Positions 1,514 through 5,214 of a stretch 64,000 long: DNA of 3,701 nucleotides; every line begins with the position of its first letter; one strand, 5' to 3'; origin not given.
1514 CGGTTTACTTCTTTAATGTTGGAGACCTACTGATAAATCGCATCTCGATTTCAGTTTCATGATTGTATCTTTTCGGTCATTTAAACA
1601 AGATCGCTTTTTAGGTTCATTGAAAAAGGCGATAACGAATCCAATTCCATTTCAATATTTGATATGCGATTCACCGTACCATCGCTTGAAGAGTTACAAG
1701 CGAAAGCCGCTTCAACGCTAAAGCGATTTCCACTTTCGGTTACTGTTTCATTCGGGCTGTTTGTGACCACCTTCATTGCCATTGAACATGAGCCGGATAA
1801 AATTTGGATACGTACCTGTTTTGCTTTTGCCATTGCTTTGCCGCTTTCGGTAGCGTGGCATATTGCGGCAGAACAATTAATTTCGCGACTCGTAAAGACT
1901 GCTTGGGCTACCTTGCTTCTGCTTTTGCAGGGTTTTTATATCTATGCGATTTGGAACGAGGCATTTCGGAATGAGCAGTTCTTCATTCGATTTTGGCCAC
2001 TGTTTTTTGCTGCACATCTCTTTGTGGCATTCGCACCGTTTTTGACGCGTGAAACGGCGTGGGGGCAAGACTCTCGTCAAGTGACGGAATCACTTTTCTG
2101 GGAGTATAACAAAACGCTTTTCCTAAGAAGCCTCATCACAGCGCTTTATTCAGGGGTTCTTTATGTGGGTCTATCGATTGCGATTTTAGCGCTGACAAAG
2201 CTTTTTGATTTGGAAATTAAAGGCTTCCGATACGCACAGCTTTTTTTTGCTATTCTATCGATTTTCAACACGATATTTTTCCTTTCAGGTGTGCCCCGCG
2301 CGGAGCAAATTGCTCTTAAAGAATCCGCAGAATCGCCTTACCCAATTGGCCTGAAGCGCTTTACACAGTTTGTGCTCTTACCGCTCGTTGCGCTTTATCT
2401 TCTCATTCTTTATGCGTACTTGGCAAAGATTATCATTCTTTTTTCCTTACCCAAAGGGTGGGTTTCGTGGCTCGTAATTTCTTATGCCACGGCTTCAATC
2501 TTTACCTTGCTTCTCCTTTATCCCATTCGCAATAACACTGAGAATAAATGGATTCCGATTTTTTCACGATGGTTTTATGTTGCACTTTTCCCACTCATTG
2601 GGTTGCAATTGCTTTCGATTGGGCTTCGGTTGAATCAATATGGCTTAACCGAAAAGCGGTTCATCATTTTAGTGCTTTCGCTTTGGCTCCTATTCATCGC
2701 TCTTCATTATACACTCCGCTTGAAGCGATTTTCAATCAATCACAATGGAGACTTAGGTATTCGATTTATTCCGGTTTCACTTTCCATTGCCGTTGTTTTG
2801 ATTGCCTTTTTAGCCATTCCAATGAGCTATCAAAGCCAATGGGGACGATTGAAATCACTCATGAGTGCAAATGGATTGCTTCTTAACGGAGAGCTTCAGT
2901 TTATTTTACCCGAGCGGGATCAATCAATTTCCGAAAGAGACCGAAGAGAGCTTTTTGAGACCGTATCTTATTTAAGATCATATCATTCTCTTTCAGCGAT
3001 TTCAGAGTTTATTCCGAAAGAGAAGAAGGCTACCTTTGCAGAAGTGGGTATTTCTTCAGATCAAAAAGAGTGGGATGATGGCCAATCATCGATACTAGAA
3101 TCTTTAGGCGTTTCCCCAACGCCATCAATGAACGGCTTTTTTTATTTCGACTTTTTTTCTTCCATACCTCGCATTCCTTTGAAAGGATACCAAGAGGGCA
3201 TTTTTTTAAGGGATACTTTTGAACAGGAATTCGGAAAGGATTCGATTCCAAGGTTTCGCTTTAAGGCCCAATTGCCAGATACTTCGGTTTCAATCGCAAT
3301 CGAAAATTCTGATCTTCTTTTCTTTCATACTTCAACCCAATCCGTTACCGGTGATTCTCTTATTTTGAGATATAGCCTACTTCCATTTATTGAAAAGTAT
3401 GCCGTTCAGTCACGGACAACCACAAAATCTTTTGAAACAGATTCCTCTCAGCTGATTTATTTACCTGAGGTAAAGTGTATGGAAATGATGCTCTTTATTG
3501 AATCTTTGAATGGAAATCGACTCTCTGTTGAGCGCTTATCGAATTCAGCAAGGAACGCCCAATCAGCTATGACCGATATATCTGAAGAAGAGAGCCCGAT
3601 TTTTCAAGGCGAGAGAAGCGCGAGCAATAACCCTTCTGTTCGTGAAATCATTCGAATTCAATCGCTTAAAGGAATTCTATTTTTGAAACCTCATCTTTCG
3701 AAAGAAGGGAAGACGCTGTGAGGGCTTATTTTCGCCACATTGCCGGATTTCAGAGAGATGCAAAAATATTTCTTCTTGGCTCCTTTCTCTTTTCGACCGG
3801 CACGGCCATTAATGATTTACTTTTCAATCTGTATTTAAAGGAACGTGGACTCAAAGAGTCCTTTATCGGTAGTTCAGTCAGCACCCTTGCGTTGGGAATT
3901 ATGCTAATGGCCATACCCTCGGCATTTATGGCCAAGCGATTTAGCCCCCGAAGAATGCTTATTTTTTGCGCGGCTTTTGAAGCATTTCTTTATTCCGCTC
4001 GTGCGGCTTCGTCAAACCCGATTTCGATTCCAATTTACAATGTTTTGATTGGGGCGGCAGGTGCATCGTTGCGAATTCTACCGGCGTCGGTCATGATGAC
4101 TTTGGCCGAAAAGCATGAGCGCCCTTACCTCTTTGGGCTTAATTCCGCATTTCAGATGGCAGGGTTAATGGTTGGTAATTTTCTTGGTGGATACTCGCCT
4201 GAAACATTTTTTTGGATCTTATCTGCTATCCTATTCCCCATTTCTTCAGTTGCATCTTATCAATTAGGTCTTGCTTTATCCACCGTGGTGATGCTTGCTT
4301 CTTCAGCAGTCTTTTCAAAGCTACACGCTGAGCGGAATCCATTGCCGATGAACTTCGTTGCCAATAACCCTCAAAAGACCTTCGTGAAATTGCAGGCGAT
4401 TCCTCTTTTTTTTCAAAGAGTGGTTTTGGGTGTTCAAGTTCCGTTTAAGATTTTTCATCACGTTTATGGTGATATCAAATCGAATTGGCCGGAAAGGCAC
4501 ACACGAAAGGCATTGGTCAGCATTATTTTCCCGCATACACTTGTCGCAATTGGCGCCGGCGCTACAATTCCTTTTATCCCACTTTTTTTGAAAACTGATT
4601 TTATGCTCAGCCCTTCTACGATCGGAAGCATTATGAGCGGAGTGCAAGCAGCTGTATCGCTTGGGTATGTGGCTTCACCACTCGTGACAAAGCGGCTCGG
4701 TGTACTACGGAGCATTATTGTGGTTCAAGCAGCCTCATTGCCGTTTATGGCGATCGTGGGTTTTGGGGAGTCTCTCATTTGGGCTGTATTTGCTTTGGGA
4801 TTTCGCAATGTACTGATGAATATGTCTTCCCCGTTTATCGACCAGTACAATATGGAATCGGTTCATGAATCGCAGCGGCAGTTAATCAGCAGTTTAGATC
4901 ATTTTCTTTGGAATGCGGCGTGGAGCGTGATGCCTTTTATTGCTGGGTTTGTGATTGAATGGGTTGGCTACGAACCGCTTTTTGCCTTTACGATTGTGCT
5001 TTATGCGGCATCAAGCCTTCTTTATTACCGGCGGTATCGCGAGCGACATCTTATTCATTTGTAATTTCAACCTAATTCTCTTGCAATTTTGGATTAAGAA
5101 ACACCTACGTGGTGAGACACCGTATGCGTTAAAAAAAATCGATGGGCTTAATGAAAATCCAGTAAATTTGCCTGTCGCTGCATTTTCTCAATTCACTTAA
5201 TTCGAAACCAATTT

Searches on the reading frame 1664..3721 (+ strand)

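Call 47: search_protein_families(library=pfam, proteins=[window:1664-3721:+], max_evalue=0.00001)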
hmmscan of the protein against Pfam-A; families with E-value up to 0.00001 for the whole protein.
window:1664-3721:+ (685 aa): 1 family
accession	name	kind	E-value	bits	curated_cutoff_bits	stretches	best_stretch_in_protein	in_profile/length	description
PF13687.11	DUF4153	-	6.9e-22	78.6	27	1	55-354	3-310/373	Domain of unknown function (DUF4153)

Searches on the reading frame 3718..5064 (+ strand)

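Call 47: search_protein_families(library=pfam, proteins=[window:3718-5064:+], max_evalue=0.00001)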
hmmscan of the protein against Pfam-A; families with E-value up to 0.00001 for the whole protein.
window:3718-5064:+ (448 aa): 2 families
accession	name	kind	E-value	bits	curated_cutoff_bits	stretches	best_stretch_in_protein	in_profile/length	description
PF07690.21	MFS_1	-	1.4e-25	90.4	33.4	2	19-178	2-162/347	Major Facilitator Superfamily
PF12832.13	MFS_1_like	-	7.8e-08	32.2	25.2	1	13-159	212-360/373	MFS_1 like family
